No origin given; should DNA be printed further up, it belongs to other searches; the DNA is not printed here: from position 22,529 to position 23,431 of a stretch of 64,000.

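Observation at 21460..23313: lexA-umuC operon without umuD, preceded by a GTTC-N7-GTTC type operator instead of the gammaproteobacterial CTGT-N8-ACAG box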

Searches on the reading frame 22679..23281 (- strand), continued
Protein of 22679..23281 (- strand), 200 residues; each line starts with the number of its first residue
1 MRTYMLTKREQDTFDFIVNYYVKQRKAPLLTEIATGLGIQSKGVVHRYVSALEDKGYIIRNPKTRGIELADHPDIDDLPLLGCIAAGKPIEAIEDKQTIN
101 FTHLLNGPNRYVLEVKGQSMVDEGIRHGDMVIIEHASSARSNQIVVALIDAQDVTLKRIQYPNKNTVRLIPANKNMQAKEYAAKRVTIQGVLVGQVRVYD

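Call 36: list_cluster_members(proteins=[P0131, P0132, P0133, P0134, P0135, P0136, P0138, P0139, P0140, P0142])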
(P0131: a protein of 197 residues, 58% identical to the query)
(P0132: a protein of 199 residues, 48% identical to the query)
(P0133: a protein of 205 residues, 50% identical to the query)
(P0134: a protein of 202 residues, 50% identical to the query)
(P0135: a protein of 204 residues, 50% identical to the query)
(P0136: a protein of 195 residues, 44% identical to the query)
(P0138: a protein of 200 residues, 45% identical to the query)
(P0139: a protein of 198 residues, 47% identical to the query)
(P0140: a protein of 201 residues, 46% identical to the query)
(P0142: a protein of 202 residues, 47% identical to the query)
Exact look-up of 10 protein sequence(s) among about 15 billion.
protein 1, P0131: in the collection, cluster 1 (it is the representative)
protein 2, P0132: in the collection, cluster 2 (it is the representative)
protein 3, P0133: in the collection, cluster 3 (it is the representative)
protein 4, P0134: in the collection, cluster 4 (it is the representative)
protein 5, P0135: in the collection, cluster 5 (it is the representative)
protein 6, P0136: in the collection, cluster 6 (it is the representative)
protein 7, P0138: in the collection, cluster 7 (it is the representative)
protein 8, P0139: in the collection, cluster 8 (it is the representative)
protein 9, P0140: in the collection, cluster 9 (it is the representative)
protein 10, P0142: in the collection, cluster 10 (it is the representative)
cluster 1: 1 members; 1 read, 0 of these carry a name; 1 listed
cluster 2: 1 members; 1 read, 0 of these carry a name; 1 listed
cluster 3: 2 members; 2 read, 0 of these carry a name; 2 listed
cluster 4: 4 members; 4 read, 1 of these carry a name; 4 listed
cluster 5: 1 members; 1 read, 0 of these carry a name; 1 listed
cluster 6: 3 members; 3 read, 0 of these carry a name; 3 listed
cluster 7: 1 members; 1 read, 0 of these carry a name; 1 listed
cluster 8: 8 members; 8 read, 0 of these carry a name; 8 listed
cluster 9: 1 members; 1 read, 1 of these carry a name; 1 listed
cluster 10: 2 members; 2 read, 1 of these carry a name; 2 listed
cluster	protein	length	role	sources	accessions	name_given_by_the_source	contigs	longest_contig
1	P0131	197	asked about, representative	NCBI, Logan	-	-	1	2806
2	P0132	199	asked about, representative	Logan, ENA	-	-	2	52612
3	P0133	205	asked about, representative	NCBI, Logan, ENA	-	-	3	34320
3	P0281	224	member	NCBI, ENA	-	-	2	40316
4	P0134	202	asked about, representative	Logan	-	-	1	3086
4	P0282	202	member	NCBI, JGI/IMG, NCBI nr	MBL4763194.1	MAG: transcriptional repressor LexA [Gammaproteobacteria bacterium] | transcriptional repressor LexA [Gammaproteobacteria bacterium]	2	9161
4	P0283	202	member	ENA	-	-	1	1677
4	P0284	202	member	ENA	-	-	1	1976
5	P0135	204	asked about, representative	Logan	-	-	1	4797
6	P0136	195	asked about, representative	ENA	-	-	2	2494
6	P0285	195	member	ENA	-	-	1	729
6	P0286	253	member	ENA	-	-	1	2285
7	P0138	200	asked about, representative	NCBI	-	-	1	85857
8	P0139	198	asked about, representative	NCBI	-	-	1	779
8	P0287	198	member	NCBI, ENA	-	-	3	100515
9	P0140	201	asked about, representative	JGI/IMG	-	repressor LexA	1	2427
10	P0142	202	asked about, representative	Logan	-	-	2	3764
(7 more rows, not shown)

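Call 37: search_solved_structures(query=window:22679-23269:-, max_evalue=0.001, show_alignments=3)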
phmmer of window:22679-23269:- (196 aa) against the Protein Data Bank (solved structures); distinct sequences matched with E-value up to 0.001: 21.
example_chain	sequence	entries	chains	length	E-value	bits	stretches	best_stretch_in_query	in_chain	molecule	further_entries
3k2z_A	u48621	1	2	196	2.5e-24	89.1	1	2-193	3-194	LexA repressor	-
7b5g_A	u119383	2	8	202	9.5e-23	83.9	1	2-193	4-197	LexA repressor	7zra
7ocj_A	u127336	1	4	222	1.3e-22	83.4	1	2-193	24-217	LexA repressor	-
1jhh_A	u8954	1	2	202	2.5e-22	82.5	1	2-193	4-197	LEXA REPRESSOR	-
3jso_A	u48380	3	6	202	6.4e-22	81.2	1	2-193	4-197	LexA repressor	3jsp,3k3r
8trg_I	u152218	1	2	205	6.7e-22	81.1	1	2-193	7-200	LexA repressor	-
1jhf_A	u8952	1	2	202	9.2e-22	80.7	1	2-193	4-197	LEXA REPRESSOR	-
8s7g_A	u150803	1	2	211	9.8e-17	64.3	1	2-193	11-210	LexA repressor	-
1jhc_A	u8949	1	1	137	4.7e-13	52.3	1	72-193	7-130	LEXA REPRESSOR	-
8gms_A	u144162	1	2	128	1.9e-12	50.3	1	74-193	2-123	LexA repressor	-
1jhe_A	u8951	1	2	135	4.4e-12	49.1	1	72-193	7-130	LEXA REPRESSOR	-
8b0v_A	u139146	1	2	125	4.1e-10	42.7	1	74-193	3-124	LexA repressor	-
8gmt_B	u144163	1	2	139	8.6e-09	38.4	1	66-173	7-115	DNA polymerase V subunit UmuD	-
1i4v_A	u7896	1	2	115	9.1e-09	38.3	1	90-174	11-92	UMUD' PROTEIN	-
1umu_A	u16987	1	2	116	9.3e-09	38.3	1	90-173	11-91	UMUD'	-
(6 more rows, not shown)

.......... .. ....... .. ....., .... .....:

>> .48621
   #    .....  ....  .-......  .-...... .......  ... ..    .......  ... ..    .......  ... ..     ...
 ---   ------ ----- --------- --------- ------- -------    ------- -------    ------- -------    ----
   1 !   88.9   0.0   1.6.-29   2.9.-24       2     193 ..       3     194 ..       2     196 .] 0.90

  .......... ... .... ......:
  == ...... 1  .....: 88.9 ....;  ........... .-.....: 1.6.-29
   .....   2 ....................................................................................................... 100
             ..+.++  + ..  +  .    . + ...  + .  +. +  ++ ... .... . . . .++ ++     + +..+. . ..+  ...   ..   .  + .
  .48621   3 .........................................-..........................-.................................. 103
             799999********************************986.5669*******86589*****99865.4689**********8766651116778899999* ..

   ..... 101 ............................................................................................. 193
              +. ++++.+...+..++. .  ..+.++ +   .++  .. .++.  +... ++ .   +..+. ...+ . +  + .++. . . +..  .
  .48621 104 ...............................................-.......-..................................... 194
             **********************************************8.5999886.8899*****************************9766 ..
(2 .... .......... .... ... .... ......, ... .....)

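Call 38: find_encoding_contigs(protein=P0138, flank=6000, max_places=2)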
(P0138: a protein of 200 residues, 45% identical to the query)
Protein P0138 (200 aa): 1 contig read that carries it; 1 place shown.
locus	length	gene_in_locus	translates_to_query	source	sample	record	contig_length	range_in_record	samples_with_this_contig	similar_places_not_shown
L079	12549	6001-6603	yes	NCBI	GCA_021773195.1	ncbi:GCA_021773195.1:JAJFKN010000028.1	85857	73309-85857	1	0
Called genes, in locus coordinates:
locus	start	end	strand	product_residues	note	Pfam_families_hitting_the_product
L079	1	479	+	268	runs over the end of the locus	PF09850:DotU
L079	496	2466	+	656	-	PF14331:IcmF-related_N, PF06761:IcmF-related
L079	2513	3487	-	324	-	-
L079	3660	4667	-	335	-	-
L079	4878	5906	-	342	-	PF04754:Transposase_31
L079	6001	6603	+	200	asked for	PF01726:LexA_DNA_bind, PF00717:Peptidase_S24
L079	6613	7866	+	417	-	PF00817:IMS, PF21999:IMS_HHH_1, PF11799:IMS_C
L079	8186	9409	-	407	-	PF03562:MltA, PF06725:3D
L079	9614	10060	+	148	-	-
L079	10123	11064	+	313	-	PF01063:Aminotran_4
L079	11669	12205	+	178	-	-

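Call 39: find_encoding_contigs(protein=P0132, flank=6000, max_places=2)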
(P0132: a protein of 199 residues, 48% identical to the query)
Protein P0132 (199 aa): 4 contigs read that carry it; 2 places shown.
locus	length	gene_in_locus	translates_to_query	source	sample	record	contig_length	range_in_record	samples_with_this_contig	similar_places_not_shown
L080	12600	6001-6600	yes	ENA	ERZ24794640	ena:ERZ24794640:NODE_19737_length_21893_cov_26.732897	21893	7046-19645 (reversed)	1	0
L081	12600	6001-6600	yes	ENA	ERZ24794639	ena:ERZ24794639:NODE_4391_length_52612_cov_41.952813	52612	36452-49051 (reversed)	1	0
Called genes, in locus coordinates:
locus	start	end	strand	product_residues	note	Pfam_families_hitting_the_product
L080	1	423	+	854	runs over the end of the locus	PF00521:DNA_topoisoIV, PF03989:DNA_gyraseA_C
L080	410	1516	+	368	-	PF00266:Aminotran_5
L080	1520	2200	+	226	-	PF13189:Cytidylate_kin2, PF02224:Cytidylate_kin, PF13238:AAA_18 (faint)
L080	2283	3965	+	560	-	PF21710:Spt6_S1 (faint), PF23459:S1_RRP5 (faint), PF00575:S1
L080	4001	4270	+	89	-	PF06305:LapA_dom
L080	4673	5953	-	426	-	PF07690:MFS_1, PF00083:Sugar_tr (weak), PF07690:MFS_1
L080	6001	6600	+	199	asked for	PF01726:LexA_DNA_bind (weak), PF00717:Peptidase_S24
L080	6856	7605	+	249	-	-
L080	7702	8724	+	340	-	PF21082:MS_channel_3rd (faint), PF00924:MS_channel_2nd, PF24956:Msl2-3_C (weak)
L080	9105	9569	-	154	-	PF00156:Pribosyltran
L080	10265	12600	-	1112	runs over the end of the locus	PF17757:UvrB_inter, PF02559:CarD_TRCF_RID, PF00270:DEAD, PF00271:Helicase_C, PF03461:TRCF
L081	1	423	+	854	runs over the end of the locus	PF00521:DNA_topoisoIV, PF03989:DNA_gyraseA_C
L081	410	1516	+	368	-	PF00266:Aminotran_5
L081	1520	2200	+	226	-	PF13189:Cytidylate_kin2, PF02224:Cytidylate_kin, PF13238:AAA_18 (faint)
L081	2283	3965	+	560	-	PF21710:Spt6_S1 (faint), PF23459:S1_RRP5 (faint), PF00575:S1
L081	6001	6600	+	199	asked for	PF01726:LexA_DNA_bind (weak), PF00717:Peptidase_S24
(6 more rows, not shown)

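Call 52: search_dna_similar(query=window:22679-23269:-, collection=plasmids, mode=protein, max_rows=25, max_evalue=1e-15)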
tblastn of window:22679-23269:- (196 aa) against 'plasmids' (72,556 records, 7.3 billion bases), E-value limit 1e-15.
Records with a match: 41; places in all: 41; records where one place covers at least 80% of the query: 40.
Best place of each record, by identity: <60% 41.
By first word of the organism name: Escherichia 5; Klebsiella 3; Bacillus 3; Sinorhizobium 3; Listeria 2; Rubrobacter 2; Methylophaga 1; Methylobacter 1; Collinsella 1; Sphingomonas 1; and 19 more.
By predicted mobility (MOB-suite, as given by PLSDB): non-mobilizable 41.
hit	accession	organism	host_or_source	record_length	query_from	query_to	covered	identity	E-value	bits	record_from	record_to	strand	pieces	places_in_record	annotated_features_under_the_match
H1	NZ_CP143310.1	Methylophaga thalassica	cell culture,A deep sea sediment sample ...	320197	1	195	99%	45.5%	1e-48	176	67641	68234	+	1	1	lexA: transcriptional repressor LexA | DNA polymerase IV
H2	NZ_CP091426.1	Methylobacter sp. YRD-M1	isolate,wetland soil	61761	2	195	99%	41.2%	4e-34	134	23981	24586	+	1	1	lexA: transcriptional repressor LexA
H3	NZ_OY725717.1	Collinsella aerofaciens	-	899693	2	196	99%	36.7%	7e-24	105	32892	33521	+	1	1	lexA: transcriptional repressor LexA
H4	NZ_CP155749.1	Sphingomonas parapaucimobilis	Chinese cabbage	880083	1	196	100%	35.7%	8e-28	116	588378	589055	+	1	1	lexA: transcriptional repressor LexA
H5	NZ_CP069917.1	Klebsiella oxytoca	Homo sapiens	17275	2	196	99%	35.1%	2e-19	92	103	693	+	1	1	lexA: transcriptional repressor LexA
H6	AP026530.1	Escherichia coli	whole organism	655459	2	196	99%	35.1%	2e-19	92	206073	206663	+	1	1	lexA: LexA repressor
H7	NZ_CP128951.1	Escherichia coli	-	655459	2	196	99%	35.1%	2e-19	92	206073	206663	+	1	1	lexA: transcriptional repressor LexA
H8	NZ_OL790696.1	Escherichia coli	-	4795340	2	196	99%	35.1%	2e-19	92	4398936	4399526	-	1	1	none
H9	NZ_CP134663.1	Escherichia coli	Larus michahellis,bacteria,cloaca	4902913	2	196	99%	35.1%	2e-19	92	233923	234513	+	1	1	none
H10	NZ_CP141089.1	Escherichia coli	Homo sapiens,Infected Human Urine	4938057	2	196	99%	35.1%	2e-19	92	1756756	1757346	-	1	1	none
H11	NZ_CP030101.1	Listeria monocytogenes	Environment,water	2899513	2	193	98%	35.6%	2e-25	109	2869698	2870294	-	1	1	none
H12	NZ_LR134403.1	Listeria monocytogenes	Homo sapiens,Vein blood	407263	2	193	98%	35.6%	3e-25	108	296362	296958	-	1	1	lexA: transcriptional repressor LexA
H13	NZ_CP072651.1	Serratia symbiotica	Aphis fabae,Whole organism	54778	2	196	99%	34.2%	8e-18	87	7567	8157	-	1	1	lexA: transcriptional repressor LexA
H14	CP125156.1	Klebsiella pneumoniae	-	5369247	2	193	98%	34.7%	6e-19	91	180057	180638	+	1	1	lexA: transcriptional repressor LexA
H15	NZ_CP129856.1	Klebsiella pneumoniae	Homo sapiens,whole organism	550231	2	193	98%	34.7%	6e-19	91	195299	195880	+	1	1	lexA: transcriptional repressor LexA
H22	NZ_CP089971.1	Cereibacter azotoformans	Owen's River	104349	1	195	99%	33.2%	1e-25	110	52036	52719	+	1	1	lexA: transcriptional repressor LexA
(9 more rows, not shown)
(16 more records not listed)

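Call 53: get_annotated_region(hit=H1, flank=6000)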
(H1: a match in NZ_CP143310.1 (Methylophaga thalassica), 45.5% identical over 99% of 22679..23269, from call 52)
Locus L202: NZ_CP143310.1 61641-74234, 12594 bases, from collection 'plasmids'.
description: Methylophaga thalassica strain IOM01 plasmid unnamed, complete sequence
organism: Methylophaga thalassica (NCBI taxid 40223)
taxonomy: Bacteria; Pseudomonadota; Gammaproteobacteria; Thiotrichales; Piscirickettsiaceae; Methylophaga; Methylophaga thalassica
host: -; source: cell culture,A deep sea sediment sample from the Central Indian Ridge; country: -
typing (MOB-suite, as given by PLSDB): non-mobilizable
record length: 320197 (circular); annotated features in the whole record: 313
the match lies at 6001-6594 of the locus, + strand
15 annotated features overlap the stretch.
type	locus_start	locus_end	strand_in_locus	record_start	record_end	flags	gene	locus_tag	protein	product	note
CDS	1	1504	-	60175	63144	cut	-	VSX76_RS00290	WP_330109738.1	Tn3 family transposase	-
CDS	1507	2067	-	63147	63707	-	-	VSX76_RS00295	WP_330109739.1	recombinase family protein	GO:0006310 - DNA recombination [Evidence IEA]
CDS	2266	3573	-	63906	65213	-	-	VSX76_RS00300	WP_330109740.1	arsenic transporter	GO:0046685 - response to arsenic-containing substance [Evidence IEA]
CDS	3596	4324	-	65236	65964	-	arsH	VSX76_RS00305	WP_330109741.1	arsenical resistance protein ArsH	-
CDS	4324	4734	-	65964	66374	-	arsC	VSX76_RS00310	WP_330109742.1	arsenate reductase (glutaredoxin)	-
CDS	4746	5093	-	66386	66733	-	-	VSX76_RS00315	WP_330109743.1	metalloregulator ArsR/SmtB family transcription factor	GO:0006355 - regulation of DNA-templated transcription [Evidence IEA]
CDS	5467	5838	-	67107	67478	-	-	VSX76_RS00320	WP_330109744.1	GIY-YIG nuclease family protein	-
CDS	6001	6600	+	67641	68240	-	lexA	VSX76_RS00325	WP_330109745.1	transcriptional repressor LexA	GO:0006282 - regulation of DNA repair [Evidence IEA]; GO:0006355 - regulation of DNA-templated transcription [Evidence ...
CDS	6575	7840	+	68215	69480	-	-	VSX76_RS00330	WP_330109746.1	DNA polymerase IV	GO:0006281 - DNA repair [Evidence IEA]; GO:0006261 - DNA-templated DNA replication [Evidence IEA]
CDS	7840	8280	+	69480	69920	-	-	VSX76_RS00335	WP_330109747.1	hypothetical protein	-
CDS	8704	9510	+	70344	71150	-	-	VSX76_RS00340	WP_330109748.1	hypothetical protein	-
CDS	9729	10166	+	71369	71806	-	ssb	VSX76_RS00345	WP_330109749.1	single-stranded DNA-binding protein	GO:0006310 - DNA recombination [Evidence IEA]; GO:0006281 - DNA repair [Evidence IEA]; GO:0006260 - DNA replication ...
CDS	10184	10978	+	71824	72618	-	-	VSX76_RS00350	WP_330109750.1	hypothetical protein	-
CDS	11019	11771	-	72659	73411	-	-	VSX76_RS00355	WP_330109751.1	hypothetical protein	-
CDS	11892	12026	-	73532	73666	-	-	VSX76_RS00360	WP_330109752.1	hypothetical protein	-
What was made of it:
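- A Methylophaga thalassica 320-kb plasmid carries GIY-YIG nuclease / lexA-dinB-p146 next to a Tn3 transposase (calls 52, 53). NCBI annotates the Methylophaga homologue as DNA polymerase IV (call 53).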

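Call 67: search_protein_families(library=ncbifam, proteins=[L001:11809-12252:+, L001:8424-9839:-, L202:5467-5838:-, L202:7840-8280:+], max_evalue=0.001)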
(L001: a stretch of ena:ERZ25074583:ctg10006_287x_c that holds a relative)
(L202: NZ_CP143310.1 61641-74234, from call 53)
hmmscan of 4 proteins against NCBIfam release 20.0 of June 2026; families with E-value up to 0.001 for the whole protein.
L001:11809-12252:+ (147 aa): 0 families

L001:8424-9839:- (471 aa): 36 families (the best 25 are shown)
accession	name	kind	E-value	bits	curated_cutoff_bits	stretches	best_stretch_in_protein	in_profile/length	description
NF005906.0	PRK07883.1-4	equivalog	1.4e-71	241.5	495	1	7-370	9-385/563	DEDD exonuclease domain-containing protein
NF007833.0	PRK10545.1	equivalog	1.9e-69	234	367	1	196-455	29-281/289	excinuclease Cho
NF005907.0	PRK07883.1-5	equivalog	6.4e-66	223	454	1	7-378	31-410/584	DEDD exonuclease domain-containing protein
NF005905.0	PRK07883.1-3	equivalog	2.9e-63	214.4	508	1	5-378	25-402/581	DEDD exonuclease domain-containing protein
NF005904.0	PRK07883.1-2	equivalog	2.1e-51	174.9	969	1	5-363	31-395/584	DEDD exonuclease domain-containing protein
NF005903.0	PRK07883.1-1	equivalog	5.3e-50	170.5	1038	1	6-342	42-388/642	DEDD exonuclease domain-containing protein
TIGR01407.1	dinG_rel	hypoth_equivalog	5.5e-42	144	547.7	1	7-168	3-165/889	putative DnaQ family exonuclease/DinG family helicase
NF005981.0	PRK08074.1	equivalog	1.6e-40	138.9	789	1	4-169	3-170/931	ATP-dependent DNA helicase DinG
NF001688.0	PRK00448.1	equivalog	2.3e-38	131.5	873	1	4-173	423-593/1445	PolC-type DNA polymerase III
TIGR01405.1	polC_Gram_pos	equivalog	2.8e-36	124.7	1043.45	1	3-174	188-360/1211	DNA polymerase III subunit alpha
NF005289.0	PRK06807.1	equivalog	9.9e-32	110.4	335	1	4-156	8-160/313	3'-5' exonuclease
NF006316.0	PRK08517.1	equivalog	8.8e-31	107.2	247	1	3-176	69-240/270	3'-5' exonuclease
NF004719.0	PRK06063.1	equivalog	1.7e-30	106.1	389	1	4-195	16-207/331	DEDDh family exonuclease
TIGR00573.1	dnaq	subfamily_domain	2.1e-29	102.6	71.5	1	7-163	10-172/217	exonuclease, DNA polymerase III, epsilon subunit family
TIGR00194.1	uvrC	equivalog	5.3e-29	101.3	285.45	1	193-382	3-188/574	excinuclease ABC subunit UvrC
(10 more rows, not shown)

L202:5467-5838:- (123 aa): 0 families

L202:7840-8280:+ (146 aa): 0 families

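Call 68: get_annotated_region(hit=H4, flank=400)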
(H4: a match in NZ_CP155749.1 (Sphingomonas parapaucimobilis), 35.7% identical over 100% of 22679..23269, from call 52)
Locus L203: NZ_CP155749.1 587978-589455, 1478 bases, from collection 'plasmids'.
description: Sphingomonas parapaucimobilis strain YK209 plasmid unnamed1, complete sequence
organism: Sphingomonas parapaucimobilis (NCBI taxid 28213)
taxonomy: Bacteria; Pseudomonadota; Alphaproteobacteria; Sphingomonadales; Sphingomonadaceae; Sphingomonas; Sphingomonas parapaucimobilis
host: -; source: Chinese cabbage; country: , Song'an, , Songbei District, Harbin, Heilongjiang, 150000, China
typing (MOB-suite, as given by PLSDB): non-mobilizable
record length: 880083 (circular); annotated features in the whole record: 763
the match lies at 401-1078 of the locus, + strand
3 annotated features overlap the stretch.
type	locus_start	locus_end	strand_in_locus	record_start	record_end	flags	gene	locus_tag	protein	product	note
CDS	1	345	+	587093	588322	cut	glp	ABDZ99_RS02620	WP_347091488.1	gephyrin-like molybdotransferase Glp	GO:0006777 - Mo-molybdopterin cofactor biosynthetic process [Evidence IEA]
CDS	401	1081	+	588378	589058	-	lexA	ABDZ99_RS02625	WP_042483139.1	transcriptional repressor LexA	GO:0006282 - regulation of DNA repair [Evidence IEA]; GO:0006355 - regulation of DNA-templated transcription [Evidence ...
CDS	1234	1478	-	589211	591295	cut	-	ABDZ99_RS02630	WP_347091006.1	ComEC/Rec2 family competence protein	-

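Call 69: get_annotated_region(hit=H22, flank=400)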
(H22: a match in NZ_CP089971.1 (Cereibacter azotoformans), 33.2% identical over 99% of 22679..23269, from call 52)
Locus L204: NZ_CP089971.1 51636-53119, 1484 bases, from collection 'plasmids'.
description: Cereibacter azotoformans strain ORIO plasmid pORIO5, complete sequence
organism: Cereibacter azotoformans (NCBI taxid 43057)
taxonomy: Bacteria; Pseudomonadota; Alphaproteobacteria; Rhodobacterales; Paracoccaceae; Cereibacter; Cereibacter azotoformans
host: -; source: Owen's River; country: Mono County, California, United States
typing (MOB-suite, as given by PLSDB): non-mobilizable
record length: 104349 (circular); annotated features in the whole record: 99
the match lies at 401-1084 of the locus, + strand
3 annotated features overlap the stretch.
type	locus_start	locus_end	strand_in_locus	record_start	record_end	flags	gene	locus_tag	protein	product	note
CDS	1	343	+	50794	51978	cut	glp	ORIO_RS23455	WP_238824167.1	gephyrin-like molybdotransferase Glp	GO:0006777 - Mo-molybdopterin cofactor biosynthetic process [Evidence IEA]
CDS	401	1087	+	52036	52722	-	lexA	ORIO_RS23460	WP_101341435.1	transcriptional repressor LexA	GO:0006282 - regulation of DNA repair [Evidence IEA]; GO:0006355 - regulation of DNA-templated transcription [Evidence ...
CDS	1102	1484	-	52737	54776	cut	-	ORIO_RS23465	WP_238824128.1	ComEC/Rec2 family competence protein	-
